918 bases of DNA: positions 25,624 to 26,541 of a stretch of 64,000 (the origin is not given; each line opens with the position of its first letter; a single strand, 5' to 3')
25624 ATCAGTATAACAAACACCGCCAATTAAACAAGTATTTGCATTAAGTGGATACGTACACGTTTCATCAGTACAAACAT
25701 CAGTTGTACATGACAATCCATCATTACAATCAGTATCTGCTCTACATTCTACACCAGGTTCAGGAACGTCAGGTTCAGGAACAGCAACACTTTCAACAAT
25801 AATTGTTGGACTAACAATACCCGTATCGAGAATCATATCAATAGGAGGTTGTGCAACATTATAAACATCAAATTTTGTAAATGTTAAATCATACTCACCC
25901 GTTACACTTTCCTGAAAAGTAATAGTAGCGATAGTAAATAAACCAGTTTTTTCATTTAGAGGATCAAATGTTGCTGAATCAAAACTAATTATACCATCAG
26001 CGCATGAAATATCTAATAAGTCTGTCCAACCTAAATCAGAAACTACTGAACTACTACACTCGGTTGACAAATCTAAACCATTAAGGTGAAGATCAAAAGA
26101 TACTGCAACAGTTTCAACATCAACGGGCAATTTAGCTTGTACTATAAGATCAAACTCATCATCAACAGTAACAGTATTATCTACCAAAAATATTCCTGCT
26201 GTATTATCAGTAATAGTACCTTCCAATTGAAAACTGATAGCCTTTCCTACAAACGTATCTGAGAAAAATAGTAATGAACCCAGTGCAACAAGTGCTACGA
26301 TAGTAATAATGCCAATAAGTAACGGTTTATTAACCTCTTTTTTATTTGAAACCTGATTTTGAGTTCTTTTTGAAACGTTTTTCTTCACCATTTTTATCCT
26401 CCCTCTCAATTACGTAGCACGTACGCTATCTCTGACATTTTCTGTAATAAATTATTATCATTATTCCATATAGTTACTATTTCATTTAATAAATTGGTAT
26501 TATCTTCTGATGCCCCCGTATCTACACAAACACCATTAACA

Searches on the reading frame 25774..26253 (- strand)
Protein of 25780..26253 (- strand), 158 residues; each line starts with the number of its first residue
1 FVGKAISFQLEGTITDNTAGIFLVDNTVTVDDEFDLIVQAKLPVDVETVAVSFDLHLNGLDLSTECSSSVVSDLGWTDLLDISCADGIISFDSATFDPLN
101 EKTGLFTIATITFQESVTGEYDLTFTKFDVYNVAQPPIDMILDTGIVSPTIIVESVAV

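Call 5: search_protein_families(library=pfam, proteins=[window:25780-26253:-], max_evalue=10)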
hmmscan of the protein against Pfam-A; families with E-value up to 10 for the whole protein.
seq(158 aa): 1 family
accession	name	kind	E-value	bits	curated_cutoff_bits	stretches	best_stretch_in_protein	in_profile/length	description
PF22004.1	SPAR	-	0.076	13.2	27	1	82-115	19-52/75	Small regulatory polypeptide of amino acid response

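Call 19: search_solved_structures(query=A2, max_evalue=10, show_alignments=2)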
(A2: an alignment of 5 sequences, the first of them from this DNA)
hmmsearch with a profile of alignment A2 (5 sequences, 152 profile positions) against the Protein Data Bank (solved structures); distinct sequences matched with E-value up to 10: 1.
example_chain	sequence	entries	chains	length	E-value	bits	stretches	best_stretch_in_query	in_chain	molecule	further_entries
3wiq_A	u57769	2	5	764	0.94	12.8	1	80-139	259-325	Kojibiose phosphorylase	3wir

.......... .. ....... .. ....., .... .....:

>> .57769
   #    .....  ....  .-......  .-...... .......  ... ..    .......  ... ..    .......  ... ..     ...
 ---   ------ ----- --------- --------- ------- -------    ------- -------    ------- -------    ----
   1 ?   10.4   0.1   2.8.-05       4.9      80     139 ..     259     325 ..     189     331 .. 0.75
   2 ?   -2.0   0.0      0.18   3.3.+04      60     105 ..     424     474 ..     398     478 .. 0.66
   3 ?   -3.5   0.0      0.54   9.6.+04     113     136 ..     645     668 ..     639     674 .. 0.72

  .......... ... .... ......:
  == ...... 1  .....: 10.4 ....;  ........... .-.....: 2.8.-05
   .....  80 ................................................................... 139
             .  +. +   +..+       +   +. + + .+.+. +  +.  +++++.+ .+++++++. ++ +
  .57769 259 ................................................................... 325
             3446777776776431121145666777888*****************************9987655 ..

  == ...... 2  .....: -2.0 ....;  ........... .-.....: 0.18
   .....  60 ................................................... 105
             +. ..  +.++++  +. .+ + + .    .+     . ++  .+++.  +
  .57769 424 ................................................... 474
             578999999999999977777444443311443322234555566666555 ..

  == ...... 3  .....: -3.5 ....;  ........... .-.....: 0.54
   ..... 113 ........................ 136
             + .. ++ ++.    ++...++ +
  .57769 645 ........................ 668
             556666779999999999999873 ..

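Call 29: search_protein_representatives(alignment_id=A2)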
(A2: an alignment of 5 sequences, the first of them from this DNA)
Query: 5 sequences, 152 profile positions. Proteins with E-value up to 0.001 (for the whole library): 170; up to 1e-10: 70; up to 1e-30: 5. The best 150 are listed.
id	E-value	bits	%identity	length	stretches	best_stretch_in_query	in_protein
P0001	1.0e-55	204.2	-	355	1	1-151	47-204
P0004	3.0e-53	196.2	-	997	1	1-149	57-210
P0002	3.7e-43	163.4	-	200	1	1-131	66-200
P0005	4.8e-36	140.4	-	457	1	1-140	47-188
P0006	9.1e-31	123.2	-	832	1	1-149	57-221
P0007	2.9e-28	115.1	-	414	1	1-149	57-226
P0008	1.2e-27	113.1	-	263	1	3-146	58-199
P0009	1.5e-24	103.1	-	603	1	2-148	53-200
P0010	6.8e-22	94.4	-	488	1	1-143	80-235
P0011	2.1e-21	92.9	-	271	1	1-142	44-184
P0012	1.7e-20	89.9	-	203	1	3-133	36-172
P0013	3.3e-20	88.9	-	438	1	3-135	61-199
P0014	1.3e-19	87.0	-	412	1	2-139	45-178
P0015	4.7e-19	85.2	-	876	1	2-140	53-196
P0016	1.2e-18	83.9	-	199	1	3-135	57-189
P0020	5.1e-17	78.6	-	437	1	1-140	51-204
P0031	9.1e-15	71.3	-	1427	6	13-149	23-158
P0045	5.5e-13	65.5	-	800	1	3-142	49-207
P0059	1.1e-11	61.2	-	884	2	1-140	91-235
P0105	5.9e-08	49.2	-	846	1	14-139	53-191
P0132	9.3e-06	42.0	-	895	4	17-147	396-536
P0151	1.5e-04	38.1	-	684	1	1-146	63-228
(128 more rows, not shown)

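Call 35: search_protein_families(library=pfam, alignment_id=A4, max_evalue=0.001)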
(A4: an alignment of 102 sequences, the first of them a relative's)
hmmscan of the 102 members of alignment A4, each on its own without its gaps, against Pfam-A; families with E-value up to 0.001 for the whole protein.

A. member 1, P0005 (457 aa): 0 families

B. families by the number of members that match (of 102 scanned): 20 families
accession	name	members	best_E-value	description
PF00963.24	Cohesin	16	1.2e-11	Cohesin domain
PF02412.23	TSP_3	11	7.5e-39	Thrombospondin type 3 repeat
PF13948.11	DUF4215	11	2.6e-11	Domain of unknown function (DUF4215)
PF11617.13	Cu-binding_MopE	10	5.1e-15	Putative metal-binding motif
PF13385.13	Laminin_G_3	2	8e-29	Concanavalin A-like lectin/glucanases superfamily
PF01161.25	PBP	2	1.1e-27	Phosphatidylethanolamine-binding protein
PF23416.1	DUF7107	2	5.3e-09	Domain of unknown function (DUF7107)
PF04885.19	Stig1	2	3.3e-07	Stigma-specific STIG1-like protein family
PF04706.18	Dickkopf_N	2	6.4e-05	Dickkopf N-terminal cysteine-rich region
PF12799.13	LRR_4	1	1.5e-38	Leucine Rich repeats (2 copies)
PF13855.12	LRR_8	1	9.6e-26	Leucine rich repeat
PF23598.1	LRR_14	1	1.1e-12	Leucine-rich repeat region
PF05048.19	NosD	1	3.4e-08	Periplasmic copper-binding protein (NosD)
PF23952.1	LRR_EndoS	1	1.7e-07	Endo-beta-N-acetylglucosaminidase EndoS LRR domain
PF07953.20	Toxin_R_bind_N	1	2.7e-07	Clostridium neurotoxin, N-terminal receptor binding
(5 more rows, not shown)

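Call 40: search_solved_structures(query=A5, max_evalue=1, show_alignments=1)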
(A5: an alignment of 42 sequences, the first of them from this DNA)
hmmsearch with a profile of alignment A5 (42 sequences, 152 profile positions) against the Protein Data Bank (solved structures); distinct sequences matched with E-value up to 1: 4.
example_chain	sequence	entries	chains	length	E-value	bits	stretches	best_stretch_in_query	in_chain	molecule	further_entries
5kca_A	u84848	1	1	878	0.0034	20.8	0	110-141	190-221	Cerebellin-1,Cerebellin-1,Cerebellin-1,Glutamate receptor ionotropic, delta-2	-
2jh2_A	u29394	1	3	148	0.044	17.2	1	22-147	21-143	O-GLCNACASE NAGJ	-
2o4e_A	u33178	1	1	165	0.061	16.7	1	21-147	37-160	O-GlcNAcase nagJ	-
2ozn_A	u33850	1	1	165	0.076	16.4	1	23-147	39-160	O-GlcNAcase nagJ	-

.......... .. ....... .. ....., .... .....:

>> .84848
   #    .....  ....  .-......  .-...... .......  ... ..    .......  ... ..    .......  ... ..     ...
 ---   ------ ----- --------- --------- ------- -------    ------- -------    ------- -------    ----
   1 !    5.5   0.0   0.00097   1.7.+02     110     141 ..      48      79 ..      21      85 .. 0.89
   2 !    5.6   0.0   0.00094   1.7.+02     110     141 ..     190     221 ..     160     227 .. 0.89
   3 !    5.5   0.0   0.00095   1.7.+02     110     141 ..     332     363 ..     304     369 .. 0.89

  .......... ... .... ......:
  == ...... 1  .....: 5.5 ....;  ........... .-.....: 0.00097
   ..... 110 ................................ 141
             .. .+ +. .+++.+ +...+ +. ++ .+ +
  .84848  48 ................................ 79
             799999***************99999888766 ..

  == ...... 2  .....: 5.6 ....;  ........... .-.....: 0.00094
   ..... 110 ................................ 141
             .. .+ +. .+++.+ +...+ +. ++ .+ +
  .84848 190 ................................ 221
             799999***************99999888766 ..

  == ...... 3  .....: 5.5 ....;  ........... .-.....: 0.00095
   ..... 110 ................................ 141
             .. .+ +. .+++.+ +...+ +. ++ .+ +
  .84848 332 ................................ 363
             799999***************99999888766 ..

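Call 70: list_cluster_members(proteins=[P0059, P0151, P0105, P0005, P0009, P0013, P0020, P0031, P0045, P0132])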
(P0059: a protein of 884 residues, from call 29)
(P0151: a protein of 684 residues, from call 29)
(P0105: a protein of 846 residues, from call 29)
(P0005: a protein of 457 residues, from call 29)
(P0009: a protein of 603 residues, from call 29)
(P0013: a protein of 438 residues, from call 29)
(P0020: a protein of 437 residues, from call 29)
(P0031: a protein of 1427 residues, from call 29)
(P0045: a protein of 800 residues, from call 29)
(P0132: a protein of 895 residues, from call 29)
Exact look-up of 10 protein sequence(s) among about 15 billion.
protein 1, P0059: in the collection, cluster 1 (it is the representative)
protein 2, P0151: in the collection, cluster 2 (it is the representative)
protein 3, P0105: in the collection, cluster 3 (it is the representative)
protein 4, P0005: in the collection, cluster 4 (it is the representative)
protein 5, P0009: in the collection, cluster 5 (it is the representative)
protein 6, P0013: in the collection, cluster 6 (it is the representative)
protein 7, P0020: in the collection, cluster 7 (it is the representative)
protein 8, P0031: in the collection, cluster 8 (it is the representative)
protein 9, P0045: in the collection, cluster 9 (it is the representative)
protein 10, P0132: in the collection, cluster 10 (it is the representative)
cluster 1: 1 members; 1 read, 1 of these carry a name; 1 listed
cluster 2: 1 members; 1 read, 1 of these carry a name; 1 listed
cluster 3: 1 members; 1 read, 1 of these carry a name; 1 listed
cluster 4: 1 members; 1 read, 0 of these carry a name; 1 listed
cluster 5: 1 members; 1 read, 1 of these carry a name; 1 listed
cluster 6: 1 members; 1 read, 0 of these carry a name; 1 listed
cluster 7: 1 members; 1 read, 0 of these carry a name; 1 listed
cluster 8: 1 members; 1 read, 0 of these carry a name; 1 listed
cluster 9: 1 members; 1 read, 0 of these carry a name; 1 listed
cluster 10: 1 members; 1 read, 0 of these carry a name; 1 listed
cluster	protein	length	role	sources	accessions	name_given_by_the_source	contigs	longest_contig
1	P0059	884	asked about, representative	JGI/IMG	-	parallel beta-helix repeat protein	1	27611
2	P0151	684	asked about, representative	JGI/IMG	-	hypothetical protein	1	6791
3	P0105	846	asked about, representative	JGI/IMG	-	cysteine-rich repeat protein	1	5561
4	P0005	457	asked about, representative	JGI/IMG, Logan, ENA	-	-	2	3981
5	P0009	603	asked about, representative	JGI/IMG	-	cysteine-rich repeat protein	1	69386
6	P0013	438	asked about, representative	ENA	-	-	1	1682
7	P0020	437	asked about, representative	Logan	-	-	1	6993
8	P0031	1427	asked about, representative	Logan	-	-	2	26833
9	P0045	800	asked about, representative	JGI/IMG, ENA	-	-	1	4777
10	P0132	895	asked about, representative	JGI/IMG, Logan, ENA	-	-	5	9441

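Call 71: find_encoding_contigs(protein=P0059, flank=10000, max_places=2)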
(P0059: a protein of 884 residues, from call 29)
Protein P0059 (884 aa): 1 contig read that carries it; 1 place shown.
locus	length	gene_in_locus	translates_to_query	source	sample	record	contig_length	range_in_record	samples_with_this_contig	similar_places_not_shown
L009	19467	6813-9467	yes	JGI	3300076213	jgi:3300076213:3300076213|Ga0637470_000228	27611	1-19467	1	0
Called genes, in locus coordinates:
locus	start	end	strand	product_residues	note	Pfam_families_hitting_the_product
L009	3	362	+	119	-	?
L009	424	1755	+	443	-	-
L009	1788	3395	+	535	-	PF11617:Cu-binding_MopE (weak)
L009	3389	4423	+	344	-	-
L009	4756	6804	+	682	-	PF11617:Cu-binding_MopE (faint), PF13385:Laminin_G_3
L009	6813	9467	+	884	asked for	PF05048:NosD, PF13229:Beta_helix (weak)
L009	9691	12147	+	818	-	PF13385:Laminin_G_3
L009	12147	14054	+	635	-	PF11617:Cu-binding_MopE (faint)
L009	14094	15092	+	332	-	-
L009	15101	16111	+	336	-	-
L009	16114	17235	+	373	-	-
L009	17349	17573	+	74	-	PF26688:RHH_12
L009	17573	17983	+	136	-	PF10130:PIN_2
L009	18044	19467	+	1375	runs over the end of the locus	-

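Call 72: find_encoding_contigs(protein=P0151, flank=10000, max_places=2)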
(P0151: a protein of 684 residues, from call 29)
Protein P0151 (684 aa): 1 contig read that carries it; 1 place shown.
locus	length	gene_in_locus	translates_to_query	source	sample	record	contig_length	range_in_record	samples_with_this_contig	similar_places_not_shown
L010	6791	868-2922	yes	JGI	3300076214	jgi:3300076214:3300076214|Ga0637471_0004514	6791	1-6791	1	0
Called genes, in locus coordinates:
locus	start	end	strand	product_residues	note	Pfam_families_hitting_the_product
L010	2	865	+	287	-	?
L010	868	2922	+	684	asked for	PF00404:Dockerin_1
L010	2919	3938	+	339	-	-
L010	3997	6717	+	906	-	PF00404:Dockerin_1, PF11617:Cu-binding_MopE (weak), PF13948:DUF4215 (faint), PF11617:Cu-binding_MopE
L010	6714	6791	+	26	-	?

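Call 96: search_protein_families(library=pfam, alignment_id=A5, max_evalue=0.01)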
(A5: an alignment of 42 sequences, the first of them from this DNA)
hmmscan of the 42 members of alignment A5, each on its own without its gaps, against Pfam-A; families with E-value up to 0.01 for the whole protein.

A. member 1, seq(160 aa): 0 families

B. families by the number of members that match (of 42 scanned): 1 family
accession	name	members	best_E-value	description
PF00963.24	Cohesin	10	2.2e-12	Cohesin domain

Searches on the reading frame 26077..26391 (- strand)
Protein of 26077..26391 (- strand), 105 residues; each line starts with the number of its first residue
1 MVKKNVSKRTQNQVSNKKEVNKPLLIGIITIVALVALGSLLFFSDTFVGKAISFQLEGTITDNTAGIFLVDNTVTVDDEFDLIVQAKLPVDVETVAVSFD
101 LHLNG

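Call 83: find_related_loci(query=A11, collection=metagenome_contigs, flank=8000)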
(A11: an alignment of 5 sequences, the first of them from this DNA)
Query A11 (105 aa) in metagenome_contigs; peptide patterns used: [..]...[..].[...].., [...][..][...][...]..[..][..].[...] (x = any residue, [..] = any of these).
566 stretches matched a pattern; 16 encode a relative of the query (tblastn E <= 1e-3); 16 distinct loci.
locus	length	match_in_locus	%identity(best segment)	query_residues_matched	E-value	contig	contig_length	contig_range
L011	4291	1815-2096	48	8-104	3e-17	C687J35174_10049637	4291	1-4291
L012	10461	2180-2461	48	8-104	4e-17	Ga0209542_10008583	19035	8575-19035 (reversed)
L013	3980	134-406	49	14-104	6e-17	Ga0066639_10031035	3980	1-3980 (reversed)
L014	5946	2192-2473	45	8-104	2e-15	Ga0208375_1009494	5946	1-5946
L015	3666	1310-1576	41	12-104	3e-14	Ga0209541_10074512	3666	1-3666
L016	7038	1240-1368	60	14-56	2e-13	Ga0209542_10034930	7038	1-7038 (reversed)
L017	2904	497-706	45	3-71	9e-12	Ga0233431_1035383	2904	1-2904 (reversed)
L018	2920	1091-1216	60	14-55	1e-11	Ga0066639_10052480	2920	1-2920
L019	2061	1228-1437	45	3-71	1e-11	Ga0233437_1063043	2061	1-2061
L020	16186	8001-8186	44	11-72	1e-10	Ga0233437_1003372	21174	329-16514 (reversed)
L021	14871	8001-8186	44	11-72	1e-10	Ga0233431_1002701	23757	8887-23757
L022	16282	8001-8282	39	14-99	9e-10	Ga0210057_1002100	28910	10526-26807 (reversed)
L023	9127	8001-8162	59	14-67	2e-9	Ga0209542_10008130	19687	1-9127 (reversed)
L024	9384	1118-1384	43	15-104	2e-9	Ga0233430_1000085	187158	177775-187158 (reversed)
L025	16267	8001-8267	43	15-104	2e-9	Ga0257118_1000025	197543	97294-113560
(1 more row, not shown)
